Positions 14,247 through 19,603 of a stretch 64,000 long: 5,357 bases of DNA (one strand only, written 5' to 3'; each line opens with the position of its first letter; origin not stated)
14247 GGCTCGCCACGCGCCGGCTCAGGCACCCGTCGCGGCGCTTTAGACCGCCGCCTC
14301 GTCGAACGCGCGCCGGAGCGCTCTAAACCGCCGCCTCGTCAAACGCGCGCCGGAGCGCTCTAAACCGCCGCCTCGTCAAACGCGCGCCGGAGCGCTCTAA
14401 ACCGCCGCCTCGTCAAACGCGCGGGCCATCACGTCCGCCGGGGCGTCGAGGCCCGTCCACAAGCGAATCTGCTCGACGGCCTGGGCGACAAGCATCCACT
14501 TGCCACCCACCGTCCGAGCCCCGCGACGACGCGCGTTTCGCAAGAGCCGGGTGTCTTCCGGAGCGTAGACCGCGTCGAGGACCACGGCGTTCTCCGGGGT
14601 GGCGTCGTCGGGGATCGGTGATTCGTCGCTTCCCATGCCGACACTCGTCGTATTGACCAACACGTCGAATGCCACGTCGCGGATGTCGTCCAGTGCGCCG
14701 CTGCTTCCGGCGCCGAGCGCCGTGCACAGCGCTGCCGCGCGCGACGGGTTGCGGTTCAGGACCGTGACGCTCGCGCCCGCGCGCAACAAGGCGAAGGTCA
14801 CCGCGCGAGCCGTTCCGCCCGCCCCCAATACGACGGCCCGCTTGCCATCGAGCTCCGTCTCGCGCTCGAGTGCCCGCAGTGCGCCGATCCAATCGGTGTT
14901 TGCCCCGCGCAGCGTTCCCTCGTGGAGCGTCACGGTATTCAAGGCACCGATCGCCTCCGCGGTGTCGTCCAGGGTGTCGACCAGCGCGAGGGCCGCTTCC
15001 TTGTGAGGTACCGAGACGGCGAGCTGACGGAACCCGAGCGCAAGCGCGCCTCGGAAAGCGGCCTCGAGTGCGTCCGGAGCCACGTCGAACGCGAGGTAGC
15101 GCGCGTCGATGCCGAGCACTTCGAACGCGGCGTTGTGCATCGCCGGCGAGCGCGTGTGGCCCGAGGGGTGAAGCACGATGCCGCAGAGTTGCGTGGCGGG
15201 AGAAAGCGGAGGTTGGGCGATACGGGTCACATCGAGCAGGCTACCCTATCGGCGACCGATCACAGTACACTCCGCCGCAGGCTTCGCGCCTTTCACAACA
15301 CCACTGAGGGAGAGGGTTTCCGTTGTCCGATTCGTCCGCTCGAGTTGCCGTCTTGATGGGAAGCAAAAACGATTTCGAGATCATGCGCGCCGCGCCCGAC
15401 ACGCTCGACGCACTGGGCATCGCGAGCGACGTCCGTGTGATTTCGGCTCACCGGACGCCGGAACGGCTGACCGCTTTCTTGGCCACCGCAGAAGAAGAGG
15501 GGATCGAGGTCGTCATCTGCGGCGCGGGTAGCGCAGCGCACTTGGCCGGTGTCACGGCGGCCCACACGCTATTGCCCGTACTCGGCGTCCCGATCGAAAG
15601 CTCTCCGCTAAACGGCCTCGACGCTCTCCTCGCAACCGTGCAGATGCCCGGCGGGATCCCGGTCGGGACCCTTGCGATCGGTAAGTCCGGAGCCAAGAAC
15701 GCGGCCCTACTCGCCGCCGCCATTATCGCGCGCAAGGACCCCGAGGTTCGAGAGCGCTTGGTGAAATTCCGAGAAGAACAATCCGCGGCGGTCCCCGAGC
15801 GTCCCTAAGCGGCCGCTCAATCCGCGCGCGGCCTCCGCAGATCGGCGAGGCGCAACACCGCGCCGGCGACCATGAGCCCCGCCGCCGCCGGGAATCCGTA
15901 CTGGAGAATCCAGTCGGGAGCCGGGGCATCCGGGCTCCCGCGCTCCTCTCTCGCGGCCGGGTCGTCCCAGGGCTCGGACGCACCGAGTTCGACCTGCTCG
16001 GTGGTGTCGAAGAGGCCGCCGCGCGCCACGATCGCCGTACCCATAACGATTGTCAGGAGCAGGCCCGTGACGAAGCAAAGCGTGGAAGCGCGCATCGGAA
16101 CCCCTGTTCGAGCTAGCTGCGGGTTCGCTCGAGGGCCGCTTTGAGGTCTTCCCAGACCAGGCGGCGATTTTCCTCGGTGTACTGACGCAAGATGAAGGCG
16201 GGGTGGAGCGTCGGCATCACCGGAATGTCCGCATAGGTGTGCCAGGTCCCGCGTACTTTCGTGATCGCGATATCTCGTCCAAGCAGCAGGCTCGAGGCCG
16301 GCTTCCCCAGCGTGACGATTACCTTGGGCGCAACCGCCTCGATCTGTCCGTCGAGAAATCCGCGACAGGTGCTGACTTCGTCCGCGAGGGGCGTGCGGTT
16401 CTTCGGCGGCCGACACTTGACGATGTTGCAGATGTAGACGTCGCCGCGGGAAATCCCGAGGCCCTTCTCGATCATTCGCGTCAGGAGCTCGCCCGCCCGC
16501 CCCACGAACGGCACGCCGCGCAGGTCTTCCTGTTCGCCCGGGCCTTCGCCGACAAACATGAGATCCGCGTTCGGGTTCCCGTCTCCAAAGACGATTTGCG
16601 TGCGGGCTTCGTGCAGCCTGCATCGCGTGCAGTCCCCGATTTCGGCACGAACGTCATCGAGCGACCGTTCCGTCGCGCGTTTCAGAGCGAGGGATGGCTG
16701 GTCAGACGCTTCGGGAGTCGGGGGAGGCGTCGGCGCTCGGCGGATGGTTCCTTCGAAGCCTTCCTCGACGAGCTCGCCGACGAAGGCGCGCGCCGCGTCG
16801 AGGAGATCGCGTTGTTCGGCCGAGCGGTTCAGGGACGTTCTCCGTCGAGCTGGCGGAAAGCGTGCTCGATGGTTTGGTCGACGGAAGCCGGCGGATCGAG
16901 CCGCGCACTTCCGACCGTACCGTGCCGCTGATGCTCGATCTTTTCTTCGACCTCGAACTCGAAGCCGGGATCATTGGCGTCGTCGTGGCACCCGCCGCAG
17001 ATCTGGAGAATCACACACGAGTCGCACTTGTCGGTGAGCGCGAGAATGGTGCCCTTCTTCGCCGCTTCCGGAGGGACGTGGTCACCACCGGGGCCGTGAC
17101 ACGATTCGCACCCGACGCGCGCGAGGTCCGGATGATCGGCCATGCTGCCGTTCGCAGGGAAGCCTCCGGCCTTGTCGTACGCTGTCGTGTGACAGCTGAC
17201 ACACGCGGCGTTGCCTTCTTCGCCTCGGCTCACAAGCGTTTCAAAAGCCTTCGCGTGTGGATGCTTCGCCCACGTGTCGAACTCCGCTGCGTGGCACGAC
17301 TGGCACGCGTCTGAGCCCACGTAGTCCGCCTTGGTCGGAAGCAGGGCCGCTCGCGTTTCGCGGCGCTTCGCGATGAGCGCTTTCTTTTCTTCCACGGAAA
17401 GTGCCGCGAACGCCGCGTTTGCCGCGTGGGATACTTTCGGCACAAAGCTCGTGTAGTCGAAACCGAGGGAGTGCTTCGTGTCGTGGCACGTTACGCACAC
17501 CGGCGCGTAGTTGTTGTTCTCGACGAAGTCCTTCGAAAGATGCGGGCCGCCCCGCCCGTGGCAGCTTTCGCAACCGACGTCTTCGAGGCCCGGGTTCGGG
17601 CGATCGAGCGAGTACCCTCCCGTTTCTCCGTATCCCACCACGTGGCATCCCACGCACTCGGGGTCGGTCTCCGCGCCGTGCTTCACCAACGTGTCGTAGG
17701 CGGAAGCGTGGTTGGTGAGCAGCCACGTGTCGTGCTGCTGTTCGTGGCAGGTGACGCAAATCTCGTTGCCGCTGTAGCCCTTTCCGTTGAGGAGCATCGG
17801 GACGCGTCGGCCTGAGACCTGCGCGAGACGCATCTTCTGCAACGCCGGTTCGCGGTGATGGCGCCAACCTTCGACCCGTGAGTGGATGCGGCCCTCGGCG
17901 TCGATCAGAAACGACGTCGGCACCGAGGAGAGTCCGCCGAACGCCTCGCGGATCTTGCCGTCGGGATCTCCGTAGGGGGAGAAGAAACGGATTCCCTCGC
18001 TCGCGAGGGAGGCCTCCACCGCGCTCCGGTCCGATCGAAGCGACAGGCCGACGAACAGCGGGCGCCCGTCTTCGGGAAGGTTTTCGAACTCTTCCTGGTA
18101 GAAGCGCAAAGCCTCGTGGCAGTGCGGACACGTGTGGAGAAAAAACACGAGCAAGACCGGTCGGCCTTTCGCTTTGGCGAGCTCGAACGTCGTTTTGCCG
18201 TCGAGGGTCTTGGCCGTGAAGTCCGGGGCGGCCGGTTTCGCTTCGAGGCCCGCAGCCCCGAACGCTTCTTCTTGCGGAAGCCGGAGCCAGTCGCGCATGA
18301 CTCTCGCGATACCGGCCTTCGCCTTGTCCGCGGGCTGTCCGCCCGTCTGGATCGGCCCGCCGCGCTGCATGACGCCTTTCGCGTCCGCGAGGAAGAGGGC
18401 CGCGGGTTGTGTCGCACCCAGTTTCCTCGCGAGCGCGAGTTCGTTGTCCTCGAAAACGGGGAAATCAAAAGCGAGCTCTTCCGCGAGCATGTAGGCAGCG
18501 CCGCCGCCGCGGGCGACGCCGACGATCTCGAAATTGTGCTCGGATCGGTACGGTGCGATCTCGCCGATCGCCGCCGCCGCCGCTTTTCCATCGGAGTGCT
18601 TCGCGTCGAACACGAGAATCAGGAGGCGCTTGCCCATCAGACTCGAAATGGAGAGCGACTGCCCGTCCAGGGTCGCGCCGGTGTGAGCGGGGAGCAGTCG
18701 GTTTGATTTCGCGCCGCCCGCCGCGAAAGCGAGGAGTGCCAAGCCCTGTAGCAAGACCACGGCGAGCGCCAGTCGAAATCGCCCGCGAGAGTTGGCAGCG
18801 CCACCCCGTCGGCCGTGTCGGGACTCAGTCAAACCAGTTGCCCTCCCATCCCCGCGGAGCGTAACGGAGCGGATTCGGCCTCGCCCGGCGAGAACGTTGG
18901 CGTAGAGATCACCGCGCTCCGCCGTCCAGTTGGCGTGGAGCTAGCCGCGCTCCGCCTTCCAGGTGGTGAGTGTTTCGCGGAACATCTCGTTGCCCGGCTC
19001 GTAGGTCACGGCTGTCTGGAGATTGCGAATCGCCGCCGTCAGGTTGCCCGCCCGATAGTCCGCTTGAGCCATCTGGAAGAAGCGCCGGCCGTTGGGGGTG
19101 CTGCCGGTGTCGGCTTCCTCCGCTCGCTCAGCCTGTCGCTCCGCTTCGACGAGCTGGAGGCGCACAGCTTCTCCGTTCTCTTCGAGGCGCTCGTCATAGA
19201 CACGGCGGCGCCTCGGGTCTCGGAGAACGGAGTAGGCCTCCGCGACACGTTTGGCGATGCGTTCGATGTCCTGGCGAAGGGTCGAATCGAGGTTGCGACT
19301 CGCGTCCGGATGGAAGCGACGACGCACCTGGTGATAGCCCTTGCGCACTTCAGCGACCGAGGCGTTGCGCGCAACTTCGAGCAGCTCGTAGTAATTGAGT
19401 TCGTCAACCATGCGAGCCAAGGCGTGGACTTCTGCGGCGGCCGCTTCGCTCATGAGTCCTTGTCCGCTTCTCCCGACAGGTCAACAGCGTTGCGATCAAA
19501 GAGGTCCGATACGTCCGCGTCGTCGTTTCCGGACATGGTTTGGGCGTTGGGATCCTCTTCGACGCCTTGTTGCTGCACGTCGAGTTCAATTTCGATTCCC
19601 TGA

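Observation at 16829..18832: Thioredoxin-fold x2 plus octaheme cytochrome c fusion: candidate periplasmic thiol-heme electron relay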

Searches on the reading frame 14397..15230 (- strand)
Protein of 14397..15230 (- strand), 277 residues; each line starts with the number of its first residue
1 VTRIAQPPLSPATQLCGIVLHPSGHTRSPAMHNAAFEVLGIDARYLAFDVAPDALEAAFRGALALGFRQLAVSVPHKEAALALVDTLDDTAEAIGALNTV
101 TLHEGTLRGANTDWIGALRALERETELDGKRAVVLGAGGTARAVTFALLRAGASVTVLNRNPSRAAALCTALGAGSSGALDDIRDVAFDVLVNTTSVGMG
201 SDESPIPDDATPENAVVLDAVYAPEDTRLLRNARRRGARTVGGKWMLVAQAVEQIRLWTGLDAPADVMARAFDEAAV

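Call 20: search_protein_families(library=pfam, proteins=[window:14397-15230:-], max_evalue=0.01)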
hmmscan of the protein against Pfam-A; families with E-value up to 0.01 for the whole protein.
window:14397-15230:- (277 aa): 7 families
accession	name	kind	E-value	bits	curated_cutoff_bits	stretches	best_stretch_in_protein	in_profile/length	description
PF08501.16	Shikimate_dh_N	-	6.5e-23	81.2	27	1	21-100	4-83/83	Shikimate dehydrogenase substrate binding domain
PF18317.6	SDH_C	-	2.4e-10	40.4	25.8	1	243-271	1-29/31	Shikimate 5'-dehydrogenase C-terminal domain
PF01488.26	Shikimate_DH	-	5.1e-08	33.5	24.3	1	124-195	7-83/138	Shikimate / quinate 5-dehydrogenase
PF03807.23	F420_oxidored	-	0.001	20.1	21.6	1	134-177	4-49/94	NADP oxidoreductase coenzyme F420-dependent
PF03435.24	Sacchrp_dh_NADP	-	0.0033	18.2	25.1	0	133-188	2-44/129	Saccharopine dehydrogenase NADP binding domain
PF13241.12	NAD_binding_7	-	0.0037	18.3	22.1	1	126-165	4-43/104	Putative NAD(P)-binding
PF02826.25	2-Hacid_dh_C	-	0.0053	16.6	25.1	1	111-166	20-73/178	D-isomer specific 2-hydroxyacid dehydrogenase, NAD binding domain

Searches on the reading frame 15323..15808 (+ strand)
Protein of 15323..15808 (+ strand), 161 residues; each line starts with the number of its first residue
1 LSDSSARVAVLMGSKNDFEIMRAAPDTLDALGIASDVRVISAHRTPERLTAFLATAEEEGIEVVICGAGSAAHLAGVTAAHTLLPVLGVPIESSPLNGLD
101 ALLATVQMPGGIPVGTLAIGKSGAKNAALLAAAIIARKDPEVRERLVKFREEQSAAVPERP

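Call 20: search_protein_families(library=pfam, proteins=[window:15323-15808:+], max_evalue=0.01)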
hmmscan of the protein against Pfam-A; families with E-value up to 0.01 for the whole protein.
window:15323-15808:+ (161 aa): 1 family
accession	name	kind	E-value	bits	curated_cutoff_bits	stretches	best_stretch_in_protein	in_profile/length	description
PF00731.26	AIRC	-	2.3e-57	193.2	30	1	7-154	1-146/148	AIR carboxylase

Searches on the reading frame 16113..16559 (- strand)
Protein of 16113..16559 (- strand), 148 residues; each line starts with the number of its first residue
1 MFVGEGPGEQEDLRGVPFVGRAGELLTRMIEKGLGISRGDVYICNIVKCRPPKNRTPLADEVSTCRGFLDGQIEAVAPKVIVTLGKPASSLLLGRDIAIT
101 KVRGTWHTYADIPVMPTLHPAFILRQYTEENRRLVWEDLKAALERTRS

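Call 20: search_protein_families(library=pfam, proteins=[window:16113-16559:-], max_evalue=0.01)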
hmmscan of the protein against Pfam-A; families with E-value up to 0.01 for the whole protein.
window:16113-16559:- (148 aa): 1 family
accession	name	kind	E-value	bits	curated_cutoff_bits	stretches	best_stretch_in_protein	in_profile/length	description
PF03167.25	UDG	-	4.6e-33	114.7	24.3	1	1-140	11-141/141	Uracil DNA glycosylase superfamily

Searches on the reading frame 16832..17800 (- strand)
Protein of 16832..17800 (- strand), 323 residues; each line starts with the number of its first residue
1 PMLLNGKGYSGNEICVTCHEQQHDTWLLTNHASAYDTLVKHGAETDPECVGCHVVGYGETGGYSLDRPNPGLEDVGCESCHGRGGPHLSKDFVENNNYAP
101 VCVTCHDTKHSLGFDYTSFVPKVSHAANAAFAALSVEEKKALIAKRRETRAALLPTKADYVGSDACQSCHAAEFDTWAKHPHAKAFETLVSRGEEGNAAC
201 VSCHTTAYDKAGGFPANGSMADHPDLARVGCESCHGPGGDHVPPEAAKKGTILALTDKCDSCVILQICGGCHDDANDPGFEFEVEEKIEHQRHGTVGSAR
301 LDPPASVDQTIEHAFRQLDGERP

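Call 84: predict_structure(alignment_id=A2)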
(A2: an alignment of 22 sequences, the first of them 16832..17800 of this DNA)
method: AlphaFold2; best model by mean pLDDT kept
length: 323 residues; sequences in the alignment: 22
mean_pLDDT: 70.1   pTM: 0.42
mean pLDDT of the five models: 70.1, 49.2, 46.4, 44.5, 42.2
residues with pLDDT >= 90: 30; 70-90: 150; 50-70: 89; < 50: 54
segments of 3 or more residues with pLDDT < 50: 112-121, 147-152, 248-250, 252-259, 291-307, 320-323
pLDDT, mean of each block of 10 residues (from residue 1): 69 83 78 84 90 91 91 89 84 80 71 45 63 74 56 58 71 76 81 89 85 85 81 64 51 49 53 59 58 37 45 62 41
secondary structure, 60 per line:
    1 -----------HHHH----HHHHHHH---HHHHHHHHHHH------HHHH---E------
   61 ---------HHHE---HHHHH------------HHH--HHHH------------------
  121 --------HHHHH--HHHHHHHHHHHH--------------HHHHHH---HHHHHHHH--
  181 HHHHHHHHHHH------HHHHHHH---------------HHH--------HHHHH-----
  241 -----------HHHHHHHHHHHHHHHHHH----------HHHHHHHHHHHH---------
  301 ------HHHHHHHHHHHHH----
elements in order: H12-15 H20-26 H30-40 H47-50 H77-81 H99-102 H129-133 H136-147 H162-167 H171-178 H181-191 H198-204 H231-235 H252-269 H280-291 H307-319

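Call 86: fold_search(model_id=the predicted structure, library=pdb)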
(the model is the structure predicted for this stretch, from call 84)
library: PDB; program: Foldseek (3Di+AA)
matches with E <= 10: 7; with E <= 0.001: 2
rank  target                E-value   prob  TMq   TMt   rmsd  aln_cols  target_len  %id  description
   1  1bvb                  2.3e-04  1.00  0.26  0.39  11.4       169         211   28  HEME-PACKING MOTIFS REVEALED BY THE CRYSTAL STRUCTURE OF CYTOCHROME C554 FROM NITROSOMONAS EUROPAEA (released 1999-05-18)
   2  1ft6                  2.7e-04  1.00  0.28  0.42   9.7       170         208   28  REDUCED STATE OF CYTOCHROME C554 FROM NITROSOMONAS EUROPAEA (released 2000-09-20)
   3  4n4n_E                6.1e-01  0.09  0.20  0.14  18.0       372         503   16  Nitrosomonas europea HAO (released 2013-12-11)
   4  4rkm_G                2.5e+00  0.41  0.09  0.04   6.6        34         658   29  Wolinella succinogenes octaheme sulfite reductase MccA, form I (released 2015-02-04)
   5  4rkm_A                2.8e+00  0.35  0.09  0.04   6.6        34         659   29  Wolinella succinogenes octaheme sulfite reductase MccA, form I (released 2015-02-04)
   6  4rkm_B                3.5e+00  0.30  0.09  0.04   6.6        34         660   29  Wolinella succinogenes octaheme sulfite reductase MccA, form I (released 2015-02-04)
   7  5y6p_eY               6.1e+00  0.01  0.11  0.11  28.7       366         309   10  Structure of the phycobilisome from the red alga Griffithsia pacifica (released 2017-11-15)

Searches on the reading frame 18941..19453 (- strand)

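Call 20: search_protein_families(library=pfam, proteins=[window:18941-19453:-], max_evalue=0.01)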
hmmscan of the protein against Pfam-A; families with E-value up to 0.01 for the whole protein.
window:18941-19453:- (170 aa): 2 families
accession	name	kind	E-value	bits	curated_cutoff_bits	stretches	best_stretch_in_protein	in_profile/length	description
PF00226.36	DnaJ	-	1.1e-14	54.7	27.8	1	20-87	1-63/63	DnaJ domain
PF13429.12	TPR_15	-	0.0058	16.5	26.2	1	62-162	92-186/280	Tetratricopeptide repeat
